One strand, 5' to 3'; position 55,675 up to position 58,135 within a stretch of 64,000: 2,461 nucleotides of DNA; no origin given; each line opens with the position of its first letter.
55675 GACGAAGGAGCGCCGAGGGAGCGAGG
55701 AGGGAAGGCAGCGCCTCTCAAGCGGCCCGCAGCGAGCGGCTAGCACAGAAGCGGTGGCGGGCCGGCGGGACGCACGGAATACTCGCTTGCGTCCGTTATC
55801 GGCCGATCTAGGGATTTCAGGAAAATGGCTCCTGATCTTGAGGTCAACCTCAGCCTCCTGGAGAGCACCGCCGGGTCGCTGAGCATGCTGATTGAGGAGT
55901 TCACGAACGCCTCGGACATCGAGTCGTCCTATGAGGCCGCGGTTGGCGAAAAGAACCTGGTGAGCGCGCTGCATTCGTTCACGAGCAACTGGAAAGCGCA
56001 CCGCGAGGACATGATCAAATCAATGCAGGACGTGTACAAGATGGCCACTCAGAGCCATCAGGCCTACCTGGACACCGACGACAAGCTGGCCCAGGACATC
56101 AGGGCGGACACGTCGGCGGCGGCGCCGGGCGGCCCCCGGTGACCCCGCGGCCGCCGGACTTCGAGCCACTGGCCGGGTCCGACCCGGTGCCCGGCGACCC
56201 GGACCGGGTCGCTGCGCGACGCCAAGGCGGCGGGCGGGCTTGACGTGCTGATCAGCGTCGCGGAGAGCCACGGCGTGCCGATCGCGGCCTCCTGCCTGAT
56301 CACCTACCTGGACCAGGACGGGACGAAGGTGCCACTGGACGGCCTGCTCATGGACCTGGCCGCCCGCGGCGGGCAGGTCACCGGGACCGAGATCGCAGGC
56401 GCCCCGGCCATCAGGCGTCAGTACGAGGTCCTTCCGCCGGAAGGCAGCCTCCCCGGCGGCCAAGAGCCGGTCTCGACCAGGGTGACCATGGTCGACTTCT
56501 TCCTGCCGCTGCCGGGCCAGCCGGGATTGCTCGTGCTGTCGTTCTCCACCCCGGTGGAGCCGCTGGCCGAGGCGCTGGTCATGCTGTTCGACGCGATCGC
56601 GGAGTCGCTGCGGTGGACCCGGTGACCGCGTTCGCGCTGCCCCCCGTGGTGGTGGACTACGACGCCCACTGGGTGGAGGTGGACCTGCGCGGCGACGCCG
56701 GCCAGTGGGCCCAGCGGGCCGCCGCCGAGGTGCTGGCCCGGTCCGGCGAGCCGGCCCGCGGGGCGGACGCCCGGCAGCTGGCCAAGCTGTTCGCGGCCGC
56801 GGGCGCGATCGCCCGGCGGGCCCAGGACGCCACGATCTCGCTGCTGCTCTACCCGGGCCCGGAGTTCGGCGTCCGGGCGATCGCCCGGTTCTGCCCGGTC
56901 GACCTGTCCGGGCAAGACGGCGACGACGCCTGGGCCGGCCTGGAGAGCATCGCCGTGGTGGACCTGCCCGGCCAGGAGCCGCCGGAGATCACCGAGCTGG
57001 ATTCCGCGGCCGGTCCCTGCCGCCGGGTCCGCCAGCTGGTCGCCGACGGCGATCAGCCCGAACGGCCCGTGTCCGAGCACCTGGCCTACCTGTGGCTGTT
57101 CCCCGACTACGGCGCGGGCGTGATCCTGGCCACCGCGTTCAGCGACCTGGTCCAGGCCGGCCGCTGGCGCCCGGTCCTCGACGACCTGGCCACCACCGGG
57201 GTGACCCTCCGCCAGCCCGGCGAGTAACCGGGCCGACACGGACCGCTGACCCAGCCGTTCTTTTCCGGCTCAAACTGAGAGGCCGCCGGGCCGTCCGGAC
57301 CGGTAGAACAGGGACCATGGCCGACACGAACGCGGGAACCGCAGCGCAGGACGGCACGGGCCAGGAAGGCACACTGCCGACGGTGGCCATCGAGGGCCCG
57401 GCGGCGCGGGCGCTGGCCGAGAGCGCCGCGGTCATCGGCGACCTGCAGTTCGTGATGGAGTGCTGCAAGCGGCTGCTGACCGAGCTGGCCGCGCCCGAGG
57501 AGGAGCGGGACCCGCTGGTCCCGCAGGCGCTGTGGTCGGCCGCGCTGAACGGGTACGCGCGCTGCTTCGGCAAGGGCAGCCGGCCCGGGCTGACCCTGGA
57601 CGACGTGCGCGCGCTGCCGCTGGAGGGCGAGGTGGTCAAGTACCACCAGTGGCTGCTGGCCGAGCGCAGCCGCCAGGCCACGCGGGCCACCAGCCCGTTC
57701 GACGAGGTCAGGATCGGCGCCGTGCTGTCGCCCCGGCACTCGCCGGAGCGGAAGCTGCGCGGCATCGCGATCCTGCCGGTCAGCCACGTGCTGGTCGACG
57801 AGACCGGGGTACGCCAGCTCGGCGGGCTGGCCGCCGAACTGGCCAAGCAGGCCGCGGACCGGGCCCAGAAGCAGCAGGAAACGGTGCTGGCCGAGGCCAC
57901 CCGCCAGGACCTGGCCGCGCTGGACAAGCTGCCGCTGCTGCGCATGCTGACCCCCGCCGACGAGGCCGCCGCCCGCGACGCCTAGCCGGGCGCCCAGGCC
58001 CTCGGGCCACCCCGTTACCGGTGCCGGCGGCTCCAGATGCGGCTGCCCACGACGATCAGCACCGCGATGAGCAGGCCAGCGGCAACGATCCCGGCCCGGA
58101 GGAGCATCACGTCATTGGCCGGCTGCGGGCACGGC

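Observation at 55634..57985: Second copy of the element heads a four-gene operon of unknown function with translationally coupled genes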

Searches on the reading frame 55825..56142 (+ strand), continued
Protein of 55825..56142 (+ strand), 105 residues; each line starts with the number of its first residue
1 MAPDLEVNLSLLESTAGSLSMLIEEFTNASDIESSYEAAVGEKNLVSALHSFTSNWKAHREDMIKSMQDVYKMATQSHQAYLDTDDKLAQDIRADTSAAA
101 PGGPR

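Call 88: search_solved_structures(query=A5, max_evalue=10)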
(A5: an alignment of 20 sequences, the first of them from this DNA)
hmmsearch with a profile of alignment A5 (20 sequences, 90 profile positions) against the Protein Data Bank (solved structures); distinct sequences matched with E-value up to 10: 15.
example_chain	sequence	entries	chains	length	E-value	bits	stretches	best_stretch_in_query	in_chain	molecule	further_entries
8oyv_A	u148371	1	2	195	0.29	14.5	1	8-76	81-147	De novo designed soluble Claudin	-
4q25_A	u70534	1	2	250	0.42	14.1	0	66-87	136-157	Phosphate-specific transport system accessory protein PhoU homolog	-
6vej_P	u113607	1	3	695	0.64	13.4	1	9-88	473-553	Probable Resistance-Nodulation-Cell Division (RND) efflux membrane fusion protein,Probable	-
5gon_E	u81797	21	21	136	1.5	12.3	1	34-77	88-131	Stathmin-4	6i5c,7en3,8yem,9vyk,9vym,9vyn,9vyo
5kx5_E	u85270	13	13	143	1.5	12.3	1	34-77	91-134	Stathmin-4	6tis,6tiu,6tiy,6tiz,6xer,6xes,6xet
3ryc_E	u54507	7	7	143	1.5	12.3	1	34-77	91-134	Stathmin-4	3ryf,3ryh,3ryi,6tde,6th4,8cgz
7e4p_E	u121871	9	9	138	1.5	12.2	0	34-77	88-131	Stathmin-4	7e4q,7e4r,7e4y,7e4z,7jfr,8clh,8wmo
4i4t_E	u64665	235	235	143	1.6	12.2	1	34-77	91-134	Stathmin-4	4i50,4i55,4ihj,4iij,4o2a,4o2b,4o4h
4yj2_E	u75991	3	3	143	1.6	12.2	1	34-77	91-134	Stathmin-4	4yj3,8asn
9ixb_E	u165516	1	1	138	1.6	12.2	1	34-77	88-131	Stathmin-4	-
3ut5_E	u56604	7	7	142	1.6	12.2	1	34-77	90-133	Stathmin-4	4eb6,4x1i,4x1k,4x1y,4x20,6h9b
1sa0_E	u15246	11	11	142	1.6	12.1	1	34-77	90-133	Stathmin 4 | RB3 STATHMIN-LIKE DOMAIN 4 | Stathmin-4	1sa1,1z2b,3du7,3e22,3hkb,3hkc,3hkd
8riw_E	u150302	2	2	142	1.7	12.1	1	34-77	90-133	Stathmin-4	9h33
9im5_E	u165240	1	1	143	2.1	11.8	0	33-77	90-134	Stathmin-4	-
3g67_A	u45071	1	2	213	3.2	11.2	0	47-80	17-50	Methyl-accepting chemotaxis protein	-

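Call 89: search_solved_structures(query=A3, max_evalue=1)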
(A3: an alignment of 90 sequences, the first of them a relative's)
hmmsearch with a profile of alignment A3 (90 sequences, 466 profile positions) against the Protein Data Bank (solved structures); distinct sequences matched with E-value up to 1: 16.
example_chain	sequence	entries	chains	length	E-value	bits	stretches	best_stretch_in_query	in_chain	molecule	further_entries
8qae_A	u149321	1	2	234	0.0037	19.6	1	25-77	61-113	sc-apCC-6-SLLA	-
2vs0_A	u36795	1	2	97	0.066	15.5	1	21-102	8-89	VIRULENCE FACTOR ESXA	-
2vrz_A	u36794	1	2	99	0.07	15.4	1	21-102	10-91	VIRULENCE FACTOR ESXA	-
3zbh_A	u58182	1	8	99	0.094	15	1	21-102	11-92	ESXA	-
5wjb_A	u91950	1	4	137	0.12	14.6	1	146-184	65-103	Capsid assembly scaffolding protein,Myosin-7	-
5t42_A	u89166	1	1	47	0.16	14.2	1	189-220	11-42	Envelope glycoprotein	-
6n2d_b2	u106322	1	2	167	0.6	12.3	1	68-148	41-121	ATP synthase subunit b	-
6n2y_b1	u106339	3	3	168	0.61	12.3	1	68-148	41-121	ATP synthase subunit b | Bacillus PS3 ATP synthase subunit b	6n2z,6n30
9jc1_B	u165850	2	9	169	0.62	12.3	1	68-148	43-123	ATP synthase subunit b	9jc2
8a3k_UNK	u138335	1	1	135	0.66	12.2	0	20-77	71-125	sc-apCC-4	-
7e83_C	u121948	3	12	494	0.71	12.1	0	237-296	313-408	Potassium voltage-gated channel subfamily D member 2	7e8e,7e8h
9h76_A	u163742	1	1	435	0.72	12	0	197-254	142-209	Putative amino acid/polyamine transport protein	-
6f2g_A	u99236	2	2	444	0.75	12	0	197-254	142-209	Putative amino acid/polyamine transport protein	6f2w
7e7z_A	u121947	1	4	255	0.85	11.8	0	237-297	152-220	Potassium voltage-gated channel subfamily D member 2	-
6htq_t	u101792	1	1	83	0.9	11.7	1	111-178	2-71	30S ribosomal protein S20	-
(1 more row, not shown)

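Call 99: search_protein_families(library=padloc, proteins=[window:55825-56139:+, L002:11712-12344:+, L002:10315-11712:+], max_evalue=0.1)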
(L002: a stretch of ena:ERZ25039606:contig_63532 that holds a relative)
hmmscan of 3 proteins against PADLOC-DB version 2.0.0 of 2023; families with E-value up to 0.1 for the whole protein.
window:55825-56139:+ (105 aa): 0 families

L002:11712-12344:+ (211 aa): 0 families

L002:10315-11712:+ (466 aa): 0 families

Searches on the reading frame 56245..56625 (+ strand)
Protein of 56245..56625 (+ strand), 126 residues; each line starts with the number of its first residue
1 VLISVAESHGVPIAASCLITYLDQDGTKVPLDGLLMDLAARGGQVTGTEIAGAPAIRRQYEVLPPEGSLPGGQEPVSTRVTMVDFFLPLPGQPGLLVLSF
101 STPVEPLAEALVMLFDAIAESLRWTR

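Call 9: search_protein_families(library=pfam, proteins=[window:56245-56625:+], max_evalue=1)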
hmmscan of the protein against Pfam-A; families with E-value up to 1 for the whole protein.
window:56245-56625:+ (126 aa): 0 families

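Call 10: search_protein_families(library=ncbifam, proteins=[window:56245-56625:+], max_evalue=1)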
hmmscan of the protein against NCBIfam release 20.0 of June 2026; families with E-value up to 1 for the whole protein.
window:56245-56625:+ (126 aa): 0 families

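Call 50: find_encoding_contigs(protein=window:56245-56625:+, flank=3000, max_places=6)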
Protein window:56245-56625:+ (126 aa): 2 contigs read that carry it; 2 places shown.
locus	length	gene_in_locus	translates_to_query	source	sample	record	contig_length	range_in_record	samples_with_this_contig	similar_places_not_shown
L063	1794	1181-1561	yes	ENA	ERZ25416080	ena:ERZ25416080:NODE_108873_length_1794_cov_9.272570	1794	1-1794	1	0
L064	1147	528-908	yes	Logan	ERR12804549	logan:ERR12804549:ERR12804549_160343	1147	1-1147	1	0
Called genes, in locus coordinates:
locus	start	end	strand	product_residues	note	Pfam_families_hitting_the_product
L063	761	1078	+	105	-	-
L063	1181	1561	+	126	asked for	-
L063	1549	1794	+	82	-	?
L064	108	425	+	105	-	-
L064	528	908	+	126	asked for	-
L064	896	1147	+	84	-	?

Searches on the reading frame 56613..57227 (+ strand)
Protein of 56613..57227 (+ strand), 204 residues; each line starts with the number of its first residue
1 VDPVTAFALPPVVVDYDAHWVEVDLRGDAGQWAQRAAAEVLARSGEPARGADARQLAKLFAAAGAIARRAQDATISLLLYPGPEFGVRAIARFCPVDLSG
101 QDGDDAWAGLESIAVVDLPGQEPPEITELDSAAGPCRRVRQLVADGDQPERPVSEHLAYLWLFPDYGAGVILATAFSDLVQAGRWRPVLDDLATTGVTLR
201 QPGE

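Call 9: search_protein_families(library=pfam, proteins=[window:56613-57227:+], max_evalue=1)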
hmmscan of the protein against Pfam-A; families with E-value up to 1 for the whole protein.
window:56613-57227:+ (204 aa): 0 families

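Call 10: search_protein_families(library=ncbifam, proteins=[window:56613-57227:+], max_evalue=1)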
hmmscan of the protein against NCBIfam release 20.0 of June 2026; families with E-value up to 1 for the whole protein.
window:56613-57227:+ (204 aa): 0 families

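Call 13: find_encoding_contigs(protein=window:56613-57227:+, flank=10000, max_places=6)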
Protein window:56613-57227:+ (204 aa): 8 contigs read that carry it; 6 places shown.
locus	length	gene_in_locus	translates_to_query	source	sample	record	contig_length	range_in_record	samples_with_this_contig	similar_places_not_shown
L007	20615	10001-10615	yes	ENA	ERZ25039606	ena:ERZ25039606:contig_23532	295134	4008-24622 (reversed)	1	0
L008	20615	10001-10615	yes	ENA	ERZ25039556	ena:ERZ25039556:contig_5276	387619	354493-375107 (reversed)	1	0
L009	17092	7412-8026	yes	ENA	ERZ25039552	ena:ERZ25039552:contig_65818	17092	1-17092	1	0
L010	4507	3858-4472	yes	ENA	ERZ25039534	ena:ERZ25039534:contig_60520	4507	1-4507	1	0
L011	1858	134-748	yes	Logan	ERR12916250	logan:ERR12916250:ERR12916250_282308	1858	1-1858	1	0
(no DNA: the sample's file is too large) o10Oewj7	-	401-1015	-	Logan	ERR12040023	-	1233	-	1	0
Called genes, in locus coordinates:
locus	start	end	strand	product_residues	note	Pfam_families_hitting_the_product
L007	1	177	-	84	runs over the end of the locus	-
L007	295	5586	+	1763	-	PF00498:FHA, PF16697:Yop-YscD_cpl, PF00498:FHA, PF16697:Yop-YscD_cpl, PF00067:p450, PF00258:Flavodoxin_1, PF00667:FAD_binding_1, PF00175:NAD_binding_1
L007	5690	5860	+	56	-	-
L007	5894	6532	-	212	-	-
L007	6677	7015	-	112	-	-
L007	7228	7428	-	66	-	-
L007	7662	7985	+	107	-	-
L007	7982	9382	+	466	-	-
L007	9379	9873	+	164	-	-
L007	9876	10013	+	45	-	-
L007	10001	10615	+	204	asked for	-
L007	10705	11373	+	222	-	-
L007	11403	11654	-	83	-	-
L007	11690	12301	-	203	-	PF07638:Sigma70_ECF (weak), PF04542:Sigma70_r2, PF08281:Sigma70_r4_2, PF04545:Sigma70_r4, PF22233:PhyR_sigma-like (faint)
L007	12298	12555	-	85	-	PF13490:zf-HC2 (weak)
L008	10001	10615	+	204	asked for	-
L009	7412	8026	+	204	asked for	-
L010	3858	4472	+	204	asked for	-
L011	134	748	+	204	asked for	-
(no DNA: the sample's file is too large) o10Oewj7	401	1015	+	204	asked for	-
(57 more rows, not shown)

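Call 30: find_homologous_proteins(query=window:56613-57227:+)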
Query window:56613-57227:+ (204 aa): 16 proteins with E <= 0.001 among 4472 candidates.
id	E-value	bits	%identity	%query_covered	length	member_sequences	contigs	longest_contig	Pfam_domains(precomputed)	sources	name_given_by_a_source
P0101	6.3e-124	430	96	100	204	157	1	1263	-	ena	-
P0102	6.6e-115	400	92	99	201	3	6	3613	-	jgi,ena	-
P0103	2.0e-70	255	61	98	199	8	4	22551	-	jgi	jgi:hypothetical protein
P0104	4.4e-65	237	57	99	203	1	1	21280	-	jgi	jgi:hypothetical protein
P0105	1.8e-63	232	89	61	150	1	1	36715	-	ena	-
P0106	9.0e-60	220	54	96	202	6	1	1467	-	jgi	jgi:hypothetical protein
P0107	1.3e-59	220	58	98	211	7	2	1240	-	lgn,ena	-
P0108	2.0e-59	219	78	72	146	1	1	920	-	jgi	-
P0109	1.0e-56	210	54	93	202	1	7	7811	-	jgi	jgi:hypothetical protein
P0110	1.6e-56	209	55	98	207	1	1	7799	-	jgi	jgi:hypothetical protein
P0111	4.0e-56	208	51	93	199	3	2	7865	-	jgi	jgi:hypothetical protein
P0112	3.4e-53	199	52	92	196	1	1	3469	-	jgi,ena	-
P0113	1.3e-51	193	53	93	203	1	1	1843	-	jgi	jgi:hypothetical protein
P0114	2.4e-39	153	95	37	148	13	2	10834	-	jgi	jgi:hypothetical protein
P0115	1.7e-31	128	98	31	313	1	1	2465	-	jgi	-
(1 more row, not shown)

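Call 38: predict_structure(alignment_id=A2)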
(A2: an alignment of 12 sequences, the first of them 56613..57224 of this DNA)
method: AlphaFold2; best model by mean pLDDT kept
length: 204 residues; sequences in the alignment: 12
mean_pLDDT: 66.0   pTM: 0.62
mean pLDDT of the five models: 66.0, 64.7, 64.0, 63.2, 57.1
residues with pLDDT >= 90: 13; 70-90: 75; 50-70: 71; < 50: 45
segments of 3 or more residues with pLDDT < 50: 1-26, 72-87, 202-204
pLDDT, mean of each block of 10 residues (from residue 1): 30 34 47 64 59 67 63 44 48 67 85 80 90 86 73 83 75 80 83 71 47
secondary structure, 60 per line:
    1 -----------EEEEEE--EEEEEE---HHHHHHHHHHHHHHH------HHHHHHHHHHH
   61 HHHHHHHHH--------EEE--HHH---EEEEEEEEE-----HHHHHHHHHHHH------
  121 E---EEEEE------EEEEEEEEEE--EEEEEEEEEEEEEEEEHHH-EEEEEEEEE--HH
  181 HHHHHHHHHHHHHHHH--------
elements in order: E12-17 E20-25 H29-43 H50-69 E78-80 E89-97 H103-114 E125-129 E136-145 E148-163 E168-176 H179-196

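Call 99: search_protein_families(library=padloc, proteins=[window:56613-57224:+], max_evalue=0.1)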
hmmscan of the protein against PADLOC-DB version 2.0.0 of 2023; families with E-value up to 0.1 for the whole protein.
window:56613-57224:+ (204 aa): 0 families

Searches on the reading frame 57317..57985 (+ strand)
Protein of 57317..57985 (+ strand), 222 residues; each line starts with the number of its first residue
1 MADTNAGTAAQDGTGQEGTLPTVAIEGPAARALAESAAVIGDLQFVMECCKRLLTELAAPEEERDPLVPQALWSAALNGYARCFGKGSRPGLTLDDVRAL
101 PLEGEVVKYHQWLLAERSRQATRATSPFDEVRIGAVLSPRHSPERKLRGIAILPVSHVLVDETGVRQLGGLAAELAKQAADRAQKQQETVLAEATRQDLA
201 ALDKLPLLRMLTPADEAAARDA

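Call 9: search_protein_families(library=pfam, proteins=[window:57319-57985:+], max_evalue=1)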
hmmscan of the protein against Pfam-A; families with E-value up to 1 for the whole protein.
window:57319-57985:+ (222 aa): 0 families

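Call 10: search_protein_families(library=ncbifam, proteins=[window:57319-57985:+], max_evalue=1)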
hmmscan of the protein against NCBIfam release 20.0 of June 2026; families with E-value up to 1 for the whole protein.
window:57319-57985:+ (222 aa): 0 families

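Call 31: find_homologous_proteins(query=window:57319-57985:+)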
Query window:57319-57985:+ (222 aa): 1 proteins with E <= 0.001 among 8000 candidates.
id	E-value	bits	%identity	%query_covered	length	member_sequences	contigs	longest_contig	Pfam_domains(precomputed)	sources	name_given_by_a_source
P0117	1.3e-13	70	91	21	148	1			-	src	-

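Call 39: search_protein_representatives(protein=window:57319-57985:+)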
Query: 222 residues. Proteins with E-value up to 0.001 (for the whole library): 2; up to 1e-10: 0; up to 1e-30: 0. The best 2 are listed.
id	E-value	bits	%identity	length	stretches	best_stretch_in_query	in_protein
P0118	4.1e-07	46.7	47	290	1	6-174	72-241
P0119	9.8e-06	42.2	53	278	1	6-99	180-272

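Call 71: search_solved_structures(query=window:57319-57985:+, max_evalue=1)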
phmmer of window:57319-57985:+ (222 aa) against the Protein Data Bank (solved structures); distinct sequences matched with E-value up to 1: 0.

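Call 91: search_protein_families(library=pfam, proteins=[window:57317-57982:+], max_evalue=5)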
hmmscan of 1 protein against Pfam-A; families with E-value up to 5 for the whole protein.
window:57317-57982:+ (222 aa): 0 families

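Call 92: search_protein_families(library=ncbifam, proteins=[window:57317-57982:+], max_evalue=5)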
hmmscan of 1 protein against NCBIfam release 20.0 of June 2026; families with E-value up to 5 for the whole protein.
window:57317-57982:+ (222 aa): 0 families

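Call 95: search_solved_structures(query=window:57317-57982:+, max_evalue=1)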
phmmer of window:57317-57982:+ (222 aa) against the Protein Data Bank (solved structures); distinct sequences matched with E-value up to 1: 0.

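Call 96: search_dna_similar(query=window:57317-57982:+, collection=plasmids, mode=protein, max_evalue=0.001, max_rows=10)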
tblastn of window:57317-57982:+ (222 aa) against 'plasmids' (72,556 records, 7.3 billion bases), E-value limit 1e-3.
No match.

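Call 97: list_cluster_members(proteins=[window:57317-57982:+, window:55825-56139:+, window:56613-57224:+])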
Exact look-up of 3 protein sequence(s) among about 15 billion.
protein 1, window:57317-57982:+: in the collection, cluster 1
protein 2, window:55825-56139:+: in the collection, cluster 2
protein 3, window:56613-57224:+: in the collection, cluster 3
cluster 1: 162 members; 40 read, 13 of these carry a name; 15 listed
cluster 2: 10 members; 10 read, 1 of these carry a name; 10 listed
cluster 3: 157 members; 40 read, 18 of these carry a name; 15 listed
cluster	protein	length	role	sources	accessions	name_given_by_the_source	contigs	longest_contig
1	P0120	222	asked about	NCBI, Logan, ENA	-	-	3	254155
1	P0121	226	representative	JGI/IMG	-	-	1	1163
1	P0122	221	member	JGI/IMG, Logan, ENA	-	hypothetical protein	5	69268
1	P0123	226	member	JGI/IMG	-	hypothetical protein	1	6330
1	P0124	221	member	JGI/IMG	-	hypothetical protein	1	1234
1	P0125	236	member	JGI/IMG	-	hypothetical protein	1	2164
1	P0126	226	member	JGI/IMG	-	hypothetical protein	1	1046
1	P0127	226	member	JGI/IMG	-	hypothetical protein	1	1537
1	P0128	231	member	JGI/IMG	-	hypothetical protein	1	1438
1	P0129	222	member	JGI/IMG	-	hypothetical protein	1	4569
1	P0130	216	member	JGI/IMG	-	hypothetical protein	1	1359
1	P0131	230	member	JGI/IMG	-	hypothetical protein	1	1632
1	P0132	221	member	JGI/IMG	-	hypothetical protein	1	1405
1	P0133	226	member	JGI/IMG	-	hypothetical protein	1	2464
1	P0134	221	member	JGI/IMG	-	hypothetical protein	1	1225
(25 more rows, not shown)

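Call 98: find_encoding_contigs(protein=window:57317-57985:+, flank=4000, max_places=3)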
Protein window:57317-57985:+ (222 aa): 3 contigs read that carry it; 3 places shown.
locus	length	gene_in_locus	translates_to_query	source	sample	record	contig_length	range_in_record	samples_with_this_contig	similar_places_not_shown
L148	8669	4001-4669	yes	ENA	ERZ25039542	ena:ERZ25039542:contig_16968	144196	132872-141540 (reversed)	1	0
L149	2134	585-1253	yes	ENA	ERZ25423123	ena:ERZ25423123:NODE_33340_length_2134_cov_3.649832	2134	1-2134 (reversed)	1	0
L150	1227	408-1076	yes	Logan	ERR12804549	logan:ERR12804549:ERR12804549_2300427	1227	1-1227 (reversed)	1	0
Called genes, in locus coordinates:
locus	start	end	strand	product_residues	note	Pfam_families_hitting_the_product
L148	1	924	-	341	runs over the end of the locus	-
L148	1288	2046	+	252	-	PF06013:WXG100 (weak)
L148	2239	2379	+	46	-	-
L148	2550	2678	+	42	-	-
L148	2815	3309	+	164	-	-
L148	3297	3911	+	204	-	-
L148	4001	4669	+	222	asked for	-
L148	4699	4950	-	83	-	-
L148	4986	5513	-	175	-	PF04542:Sigma70_r2, PF07638:Sigma70_ECF (weak), PF08281:Sigma70_r4_2, PF04545:Sigma70_r4, PF22233:PhyR_sigma-like (weak)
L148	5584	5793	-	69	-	-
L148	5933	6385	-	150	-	PF01641:SelR, PF24046:At4g08330 (faint)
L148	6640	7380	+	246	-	PF06736:TMEM175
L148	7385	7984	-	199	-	PF02774:Semialdhyde_dhC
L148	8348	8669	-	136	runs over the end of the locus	PF13840:ACT_7, PF01842:ACT, PF22468:ACT_9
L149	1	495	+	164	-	?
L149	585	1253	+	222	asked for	-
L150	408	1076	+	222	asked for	-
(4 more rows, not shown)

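Call 99: search_protein_families(library=padloc, proteins=[window:57317-57982:+], max_evalue=0.1)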
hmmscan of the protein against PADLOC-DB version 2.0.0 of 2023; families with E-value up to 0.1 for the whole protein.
window:57317-57982:+ (222 aa): 0 families
